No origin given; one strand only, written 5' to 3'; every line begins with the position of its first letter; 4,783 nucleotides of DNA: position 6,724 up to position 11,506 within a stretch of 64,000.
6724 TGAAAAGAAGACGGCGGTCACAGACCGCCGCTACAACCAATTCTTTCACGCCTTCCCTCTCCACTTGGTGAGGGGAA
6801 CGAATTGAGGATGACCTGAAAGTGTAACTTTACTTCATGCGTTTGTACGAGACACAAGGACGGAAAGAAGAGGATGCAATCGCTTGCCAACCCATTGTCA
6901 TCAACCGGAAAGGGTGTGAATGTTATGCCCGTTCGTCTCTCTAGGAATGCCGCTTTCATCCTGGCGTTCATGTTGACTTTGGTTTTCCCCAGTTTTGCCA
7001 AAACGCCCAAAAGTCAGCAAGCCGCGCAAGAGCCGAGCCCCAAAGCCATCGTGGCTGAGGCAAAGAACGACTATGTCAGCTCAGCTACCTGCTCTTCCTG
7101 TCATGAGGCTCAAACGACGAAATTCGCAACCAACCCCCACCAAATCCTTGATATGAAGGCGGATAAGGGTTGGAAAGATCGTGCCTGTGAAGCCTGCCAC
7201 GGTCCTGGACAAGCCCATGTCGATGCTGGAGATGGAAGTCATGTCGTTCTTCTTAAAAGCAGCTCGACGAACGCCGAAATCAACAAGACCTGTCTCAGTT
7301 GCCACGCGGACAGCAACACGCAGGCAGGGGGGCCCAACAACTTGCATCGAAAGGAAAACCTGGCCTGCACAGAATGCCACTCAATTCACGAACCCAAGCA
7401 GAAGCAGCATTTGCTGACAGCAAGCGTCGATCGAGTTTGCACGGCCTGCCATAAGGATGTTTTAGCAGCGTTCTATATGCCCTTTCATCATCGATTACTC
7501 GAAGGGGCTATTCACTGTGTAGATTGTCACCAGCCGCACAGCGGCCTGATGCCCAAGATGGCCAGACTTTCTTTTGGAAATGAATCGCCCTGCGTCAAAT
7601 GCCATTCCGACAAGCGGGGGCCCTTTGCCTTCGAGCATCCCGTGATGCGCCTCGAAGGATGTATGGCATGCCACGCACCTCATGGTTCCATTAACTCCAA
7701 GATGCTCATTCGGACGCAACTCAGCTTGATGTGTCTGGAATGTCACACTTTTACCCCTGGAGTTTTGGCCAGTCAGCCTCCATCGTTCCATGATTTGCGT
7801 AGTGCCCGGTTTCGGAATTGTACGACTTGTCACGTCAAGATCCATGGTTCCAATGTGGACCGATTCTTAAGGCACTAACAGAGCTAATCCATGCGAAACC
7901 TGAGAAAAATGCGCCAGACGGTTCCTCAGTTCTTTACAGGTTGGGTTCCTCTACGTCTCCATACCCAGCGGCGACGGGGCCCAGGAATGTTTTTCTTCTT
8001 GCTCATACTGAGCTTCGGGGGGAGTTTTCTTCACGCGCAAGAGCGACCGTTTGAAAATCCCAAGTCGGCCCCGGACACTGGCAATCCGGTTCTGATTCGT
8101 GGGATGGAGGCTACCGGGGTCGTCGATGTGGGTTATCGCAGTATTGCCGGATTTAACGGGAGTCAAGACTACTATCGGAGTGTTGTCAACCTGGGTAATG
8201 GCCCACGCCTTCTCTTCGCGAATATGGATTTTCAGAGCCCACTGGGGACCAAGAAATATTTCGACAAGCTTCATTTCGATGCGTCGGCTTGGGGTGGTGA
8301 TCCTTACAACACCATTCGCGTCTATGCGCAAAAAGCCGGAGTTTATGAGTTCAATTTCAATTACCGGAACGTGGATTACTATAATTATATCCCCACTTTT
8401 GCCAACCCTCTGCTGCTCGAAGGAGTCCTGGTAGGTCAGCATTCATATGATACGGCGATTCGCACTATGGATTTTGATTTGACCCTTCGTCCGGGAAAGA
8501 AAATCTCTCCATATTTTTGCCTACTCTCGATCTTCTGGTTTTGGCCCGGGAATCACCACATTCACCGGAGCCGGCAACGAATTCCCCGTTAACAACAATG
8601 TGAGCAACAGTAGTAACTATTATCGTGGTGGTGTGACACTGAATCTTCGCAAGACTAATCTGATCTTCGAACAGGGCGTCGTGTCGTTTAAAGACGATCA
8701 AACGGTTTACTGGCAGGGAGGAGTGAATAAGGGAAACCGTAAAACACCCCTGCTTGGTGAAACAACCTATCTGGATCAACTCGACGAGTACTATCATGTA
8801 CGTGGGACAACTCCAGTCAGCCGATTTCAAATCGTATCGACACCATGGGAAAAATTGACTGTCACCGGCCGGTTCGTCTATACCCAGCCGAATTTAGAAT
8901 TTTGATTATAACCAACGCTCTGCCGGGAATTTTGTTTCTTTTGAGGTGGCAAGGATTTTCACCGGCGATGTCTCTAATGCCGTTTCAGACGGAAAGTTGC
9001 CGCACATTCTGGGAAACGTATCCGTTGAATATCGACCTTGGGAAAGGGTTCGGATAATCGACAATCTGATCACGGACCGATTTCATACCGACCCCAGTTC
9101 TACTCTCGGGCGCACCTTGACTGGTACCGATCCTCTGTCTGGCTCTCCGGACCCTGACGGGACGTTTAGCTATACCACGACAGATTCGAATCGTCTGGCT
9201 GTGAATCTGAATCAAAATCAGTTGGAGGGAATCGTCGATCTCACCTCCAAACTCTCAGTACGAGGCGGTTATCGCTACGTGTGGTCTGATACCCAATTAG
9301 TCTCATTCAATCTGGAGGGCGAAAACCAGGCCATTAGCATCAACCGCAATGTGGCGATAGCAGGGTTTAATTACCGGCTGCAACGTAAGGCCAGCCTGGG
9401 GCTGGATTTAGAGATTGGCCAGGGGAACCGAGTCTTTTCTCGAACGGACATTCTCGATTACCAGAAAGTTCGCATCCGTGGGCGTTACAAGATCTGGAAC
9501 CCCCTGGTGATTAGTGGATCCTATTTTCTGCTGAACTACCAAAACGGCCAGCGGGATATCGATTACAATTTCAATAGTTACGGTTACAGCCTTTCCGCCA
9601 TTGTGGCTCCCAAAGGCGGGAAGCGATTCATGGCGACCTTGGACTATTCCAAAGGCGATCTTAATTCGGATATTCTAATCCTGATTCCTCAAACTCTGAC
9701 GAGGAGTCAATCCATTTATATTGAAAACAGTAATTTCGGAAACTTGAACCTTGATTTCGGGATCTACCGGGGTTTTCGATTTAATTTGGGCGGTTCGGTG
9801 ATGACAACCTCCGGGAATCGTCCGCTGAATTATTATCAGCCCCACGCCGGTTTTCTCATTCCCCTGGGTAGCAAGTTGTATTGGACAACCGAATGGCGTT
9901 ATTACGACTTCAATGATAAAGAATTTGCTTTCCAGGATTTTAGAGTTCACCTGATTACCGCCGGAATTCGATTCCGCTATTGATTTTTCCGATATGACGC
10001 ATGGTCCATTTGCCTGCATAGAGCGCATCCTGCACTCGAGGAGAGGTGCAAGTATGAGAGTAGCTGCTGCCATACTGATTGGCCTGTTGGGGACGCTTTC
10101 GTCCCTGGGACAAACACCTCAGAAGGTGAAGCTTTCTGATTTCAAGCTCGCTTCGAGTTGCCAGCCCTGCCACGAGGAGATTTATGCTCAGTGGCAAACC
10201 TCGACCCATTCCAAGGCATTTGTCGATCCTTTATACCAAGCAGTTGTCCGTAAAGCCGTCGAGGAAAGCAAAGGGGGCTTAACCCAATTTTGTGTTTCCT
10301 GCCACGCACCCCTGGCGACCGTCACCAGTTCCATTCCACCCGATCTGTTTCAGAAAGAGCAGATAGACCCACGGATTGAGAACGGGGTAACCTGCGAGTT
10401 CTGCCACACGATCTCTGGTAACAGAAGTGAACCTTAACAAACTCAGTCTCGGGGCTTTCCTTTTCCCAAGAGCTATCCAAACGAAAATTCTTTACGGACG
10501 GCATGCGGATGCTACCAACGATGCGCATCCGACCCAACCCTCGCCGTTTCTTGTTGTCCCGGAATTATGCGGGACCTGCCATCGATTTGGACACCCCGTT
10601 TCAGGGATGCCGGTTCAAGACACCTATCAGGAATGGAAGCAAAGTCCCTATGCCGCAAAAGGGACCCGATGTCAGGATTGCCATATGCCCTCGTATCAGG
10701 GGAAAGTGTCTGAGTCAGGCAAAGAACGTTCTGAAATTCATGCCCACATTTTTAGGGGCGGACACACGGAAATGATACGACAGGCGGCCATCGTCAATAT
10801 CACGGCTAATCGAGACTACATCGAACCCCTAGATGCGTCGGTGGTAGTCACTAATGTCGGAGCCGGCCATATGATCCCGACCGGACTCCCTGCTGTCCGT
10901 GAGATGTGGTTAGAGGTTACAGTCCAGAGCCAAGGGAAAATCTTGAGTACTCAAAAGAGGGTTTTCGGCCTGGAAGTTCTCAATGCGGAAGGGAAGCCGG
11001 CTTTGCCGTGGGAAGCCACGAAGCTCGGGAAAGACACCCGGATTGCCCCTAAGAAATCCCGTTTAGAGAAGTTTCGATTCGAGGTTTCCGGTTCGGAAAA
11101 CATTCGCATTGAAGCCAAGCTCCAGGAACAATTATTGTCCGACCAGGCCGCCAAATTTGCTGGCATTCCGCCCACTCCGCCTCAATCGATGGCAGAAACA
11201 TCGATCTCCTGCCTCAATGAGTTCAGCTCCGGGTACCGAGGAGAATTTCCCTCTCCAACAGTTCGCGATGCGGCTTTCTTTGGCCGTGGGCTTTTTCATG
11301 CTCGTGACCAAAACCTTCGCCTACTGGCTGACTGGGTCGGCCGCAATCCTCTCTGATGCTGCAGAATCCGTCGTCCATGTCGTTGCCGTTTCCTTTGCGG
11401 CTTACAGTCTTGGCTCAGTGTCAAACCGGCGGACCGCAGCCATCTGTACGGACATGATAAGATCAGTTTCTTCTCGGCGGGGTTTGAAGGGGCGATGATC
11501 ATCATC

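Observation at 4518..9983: mtrCAB-type porin-cytochrome module: outer-membrane decaheme, periplasmic decaheme, roughly 700-aa beta-barrel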

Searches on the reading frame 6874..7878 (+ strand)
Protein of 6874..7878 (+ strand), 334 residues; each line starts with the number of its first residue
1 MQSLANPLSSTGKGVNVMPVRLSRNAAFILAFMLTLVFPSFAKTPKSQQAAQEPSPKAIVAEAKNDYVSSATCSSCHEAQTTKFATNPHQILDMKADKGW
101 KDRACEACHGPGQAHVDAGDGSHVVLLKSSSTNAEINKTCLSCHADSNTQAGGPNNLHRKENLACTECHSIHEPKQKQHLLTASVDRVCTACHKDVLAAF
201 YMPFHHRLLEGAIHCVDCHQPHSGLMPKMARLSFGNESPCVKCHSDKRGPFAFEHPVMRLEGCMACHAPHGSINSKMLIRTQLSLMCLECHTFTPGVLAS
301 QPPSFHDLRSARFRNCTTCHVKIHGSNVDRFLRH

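Call 4: search_protein_families(library=ncbifam, proteins=[window:6874-7878:+], max_evalue=0.01)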
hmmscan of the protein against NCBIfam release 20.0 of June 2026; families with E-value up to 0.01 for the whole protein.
window:6874-7878:+ (334 aa): 11 families
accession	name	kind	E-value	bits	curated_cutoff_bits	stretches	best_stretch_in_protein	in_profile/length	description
TIGR03508.1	decahem_SO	subfamily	4.9e-71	239.2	192.2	1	70-329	2-257/258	DmsE family decaheme c-type cytochrome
NF041028.1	decahem_GSU2203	exception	1.7e-56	191.8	325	1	53-328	19-303/317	GSU2203 family decaheme c-type cytochrome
TIGR01905.1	paired_CXXCH_1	subfamily_domain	1.4e-18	66.5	25.2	3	259-292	5-37/41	doubled CXXCH domain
TIGR03153.1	cytochr_NrfH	equivalog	1.2e-11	44.8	134.2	2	178-229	20-68/138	cytochrome c nitrite reductase small subunit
NF008659.0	PRK11659.1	equivalog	1.2e-10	41.4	184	1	28-196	11-170/188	cytochrome c nitrite reductase pentaheme subunit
NF041198.1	UshA_like_PCGU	equivalog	0.00027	19.7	275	1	104-148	474-512/519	UshA-like (seleno)protein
TIGR03146.1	cyt_nit_nrfB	equivalog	0.00028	21.2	166.6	1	70-196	11-144/145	cytochrome c nitrite reductase pentaheme subunit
NF043010.1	Cyt554_Nsmonas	equivalog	0.00051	19.5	400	0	137-177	80-120/238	cytochrome c-550 CycA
NF047727.1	4hemeCytCCctA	equivalog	0.0021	18.2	180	1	188-248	59-108/109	tetraheme c-type cytochrome CctA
NF040968.1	FeS_ExtO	equivalog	0.0023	16.8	200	1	129-209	13-85/416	selenite/tellurite reduction operon b-type cytochrome iron-sulfur cluster-binding subunit ExtO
NF040967.1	cytc_ExtN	equivalog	0.004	16.1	200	1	129-208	13-84/415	selenite/tellurite reduction operon c-type cytochrome ExtN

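Call 5: search_protein_families(library=pfam, proteins=[window:6874-7878:+], max_evalue=0.01)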
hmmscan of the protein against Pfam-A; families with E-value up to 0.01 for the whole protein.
window:6874-7878:+ (334 aa): 6 families
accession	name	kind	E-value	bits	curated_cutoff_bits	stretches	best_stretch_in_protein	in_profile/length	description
PF09699.15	Paired_CXXCH_1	-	2.3e-23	82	20.6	3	255-292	1-37/41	Doubled CXXCH motif (Paired_CXXCH_1)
PF14522.11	Cytochrome_C7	-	1.1e-12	48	24.8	3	67-144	8-66/67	Cytochrome c7 and related cytochrome c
PF22113.1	Mtrc-MtrF_II-IV_dom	-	7e-11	42.4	30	2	238-323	7-91/176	Outer membrane cytochrome MtrC/MtrF-like, domains II/IV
PF14537.11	Cytochrom_c3_2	-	2.6e-10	41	25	2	158-245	2-79/79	Cytochrome c3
PF22678.1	Cytochrom_c_NrfB-like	-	4.4e-09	37.2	27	1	105-182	1-78/89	Cytochrome c-type protein NrfB-like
PF13435.11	Cytochrome_C554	-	5.8e-05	24.4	20.8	0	132-170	43-84/84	Cytochrome c554 and c-prime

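Call 22: search_solved_structures(query=window:6874-7878:+, max_evalue=0.01, show_alignments=1)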
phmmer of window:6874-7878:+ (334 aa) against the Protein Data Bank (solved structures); distinct sequences matched with E-value up to 0.01: 4.
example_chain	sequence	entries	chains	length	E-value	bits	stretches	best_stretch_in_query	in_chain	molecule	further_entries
6r2q_A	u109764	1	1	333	9.6e-32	113.8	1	62-327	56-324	Cystathionine beta-synthase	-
2ozy_A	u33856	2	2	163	2.9e-05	26.8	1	69-196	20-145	Cytochrome c-type protein nrfB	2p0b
6i5b_A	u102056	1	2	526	0.00046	22.8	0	71-151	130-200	Uncharacterized protein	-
6qvm_A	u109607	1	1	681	0.0096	18.5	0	103-157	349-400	Multiheme cytochrome cf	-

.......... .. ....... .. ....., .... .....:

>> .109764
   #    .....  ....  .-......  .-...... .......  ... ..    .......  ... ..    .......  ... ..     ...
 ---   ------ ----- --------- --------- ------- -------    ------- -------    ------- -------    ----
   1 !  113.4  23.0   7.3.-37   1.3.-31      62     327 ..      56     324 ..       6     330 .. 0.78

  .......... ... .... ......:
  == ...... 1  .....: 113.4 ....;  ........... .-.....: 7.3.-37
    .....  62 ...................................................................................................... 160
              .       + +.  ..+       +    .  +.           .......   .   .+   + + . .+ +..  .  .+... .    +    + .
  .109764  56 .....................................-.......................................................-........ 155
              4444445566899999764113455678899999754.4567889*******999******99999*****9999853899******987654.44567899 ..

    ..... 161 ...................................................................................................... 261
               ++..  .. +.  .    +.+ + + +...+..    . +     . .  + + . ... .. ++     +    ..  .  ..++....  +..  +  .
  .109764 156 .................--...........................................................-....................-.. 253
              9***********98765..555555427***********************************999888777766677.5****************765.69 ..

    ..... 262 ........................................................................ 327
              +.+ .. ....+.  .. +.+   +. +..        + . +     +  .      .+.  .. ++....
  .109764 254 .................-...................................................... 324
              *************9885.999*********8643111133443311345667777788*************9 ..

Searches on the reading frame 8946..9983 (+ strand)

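Call 4: search_protein_families(library=ncbifam, proteins=[window:8946-9983:+], max_evalue=0.01)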
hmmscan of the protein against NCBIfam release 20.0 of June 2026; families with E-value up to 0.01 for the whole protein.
window:8946-9983:+ (345 aa): 0 families

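Call 5: search_protein_families(library=pfam, proteins=[window:8946-9983:+], max_evalue=0.01)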
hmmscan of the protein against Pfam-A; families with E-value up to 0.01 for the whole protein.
window:8946-9983:+ (345 aa): 1 family
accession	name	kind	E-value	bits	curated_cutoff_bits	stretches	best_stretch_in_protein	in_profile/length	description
PF11854.14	MtrB_PioB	-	0.00047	19.3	23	1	85-193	276-395/635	Putative outer membrane beta-barrel porin, MtrB/PioB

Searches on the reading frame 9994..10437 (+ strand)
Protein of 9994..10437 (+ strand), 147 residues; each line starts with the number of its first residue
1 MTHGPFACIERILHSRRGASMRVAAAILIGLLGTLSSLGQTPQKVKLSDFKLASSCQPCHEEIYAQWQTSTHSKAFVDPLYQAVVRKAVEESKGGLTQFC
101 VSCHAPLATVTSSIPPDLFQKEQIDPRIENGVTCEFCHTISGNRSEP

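Call 4: search_protein_families(library=ncbifam, proteins=[window:9994-10437:+], max_evalue=0.01)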
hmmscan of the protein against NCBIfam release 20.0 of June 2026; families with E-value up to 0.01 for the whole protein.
window:9994-10437:+ (147 aa): 6 families
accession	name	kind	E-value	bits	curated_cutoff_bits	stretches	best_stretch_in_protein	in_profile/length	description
NF041198.1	UshA_like_PCGU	equivalog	4.2e-09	35.5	275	1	43-140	398-481/519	UshA-like (seleno)protein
NF040886.1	cyt_C_like_Sec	equivalog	1e-07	30.9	250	1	53-107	45-114/423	multiheme c-type cytochrome (seleno)protein ExtKL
TIGR04257.1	nanowire_3heme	domain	0.0024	18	40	0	54-70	24-40/75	c(7)-type cytochrome triheme domain-containing protein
TIGR03508.1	decahem_SO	subfamily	0.0029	17.1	192.2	1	44-142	61-154/258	DmsE family decaheme c-type cytochrome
TIGR03153.1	cytochr_NrfH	equivalog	0.0039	17.2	134.2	0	52-111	27-66/138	cytochrome c nitrite reductase small subunit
NF041028.1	decahem_GSU2203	exception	0.0095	15.2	325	0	47-140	30-110/317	GSU2203 family decaheme c-type cytochrome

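Call 5: search_protein_families(library=pfam, proteins=[window:9994-10437:+], max_evalue=0.01)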
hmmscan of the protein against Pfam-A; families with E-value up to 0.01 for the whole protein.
window:9994-10437:+ (147 aa): 6 families
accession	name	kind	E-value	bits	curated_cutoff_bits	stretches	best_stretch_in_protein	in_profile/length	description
PF13435.11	Cytochrome_C554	-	2.1e-10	41.9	20.8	1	56-139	2-84/84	Cytochrome c554 and c-prime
PF14522.11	Cytochrome_C7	-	2e-05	24.8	24.8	1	52-139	12-67/67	Cytochrome c7 and related cytochrome c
PF22113.1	Mtrc-MtrF_II-IV_dom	-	0.00012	22.1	30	1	49-141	77-166/176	Outer membrane cytochrome MtrC/MtrF-like, domains II/IV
PF14537.11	Cytochrom_c3_2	-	0.00038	21.3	25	1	54-140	7-66/79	Cytochrome c3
PF09699.15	Paired_CXXCH_1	-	0.00086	19.4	20.6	0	98-106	30-38/41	Doubled CXXCH motif (Paired_CXXCH_1)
PF03264.19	Cytochrom_NNT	-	0.0076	16.4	24.1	0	22-74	7-59/174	NapC/NirT cytochrome c family, N-terminal region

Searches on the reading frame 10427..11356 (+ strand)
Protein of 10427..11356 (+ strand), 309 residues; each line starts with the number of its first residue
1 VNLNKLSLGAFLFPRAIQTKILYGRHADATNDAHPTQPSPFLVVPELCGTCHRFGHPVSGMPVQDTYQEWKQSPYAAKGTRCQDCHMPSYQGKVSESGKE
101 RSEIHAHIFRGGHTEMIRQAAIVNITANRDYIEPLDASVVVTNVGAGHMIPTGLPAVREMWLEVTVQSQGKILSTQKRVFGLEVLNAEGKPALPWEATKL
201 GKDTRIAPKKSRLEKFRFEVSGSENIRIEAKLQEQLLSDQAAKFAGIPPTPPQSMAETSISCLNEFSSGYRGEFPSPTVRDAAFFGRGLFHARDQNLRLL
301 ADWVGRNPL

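Call 4: search_protein_families(library=ncbifam, proteins=[window:10427-11356:+], max_evalue=0.01)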
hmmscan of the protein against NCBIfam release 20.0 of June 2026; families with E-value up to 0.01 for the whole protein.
window:10427-11356:+ (309 aa): 2 families
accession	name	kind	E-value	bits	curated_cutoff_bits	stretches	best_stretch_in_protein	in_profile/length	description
NF040886.1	cyt_C_like_Sec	equivalog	2.6e-17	62.5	250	1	16-233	174-399/423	multiheme c-type cytochrome (seleno)protein ExtKL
TIGR03153.1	cytochr_NrfH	equivalog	0.0023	18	134.2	1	45-90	28-63/138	cytochrome c nitrite reductase small subunit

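Call 5: search_protein_families(library=pfam, proteins=[window:10427-11356:+], max_evalue=0.01)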
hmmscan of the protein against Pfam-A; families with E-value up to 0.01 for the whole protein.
window:10427-11356:+ (309 aa): 1 family
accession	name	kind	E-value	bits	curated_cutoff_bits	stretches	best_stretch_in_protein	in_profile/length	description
PF02335.20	Cytochrom_C552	-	0.0017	17.8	24.1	1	66-92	231-257/438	Cytochrome c552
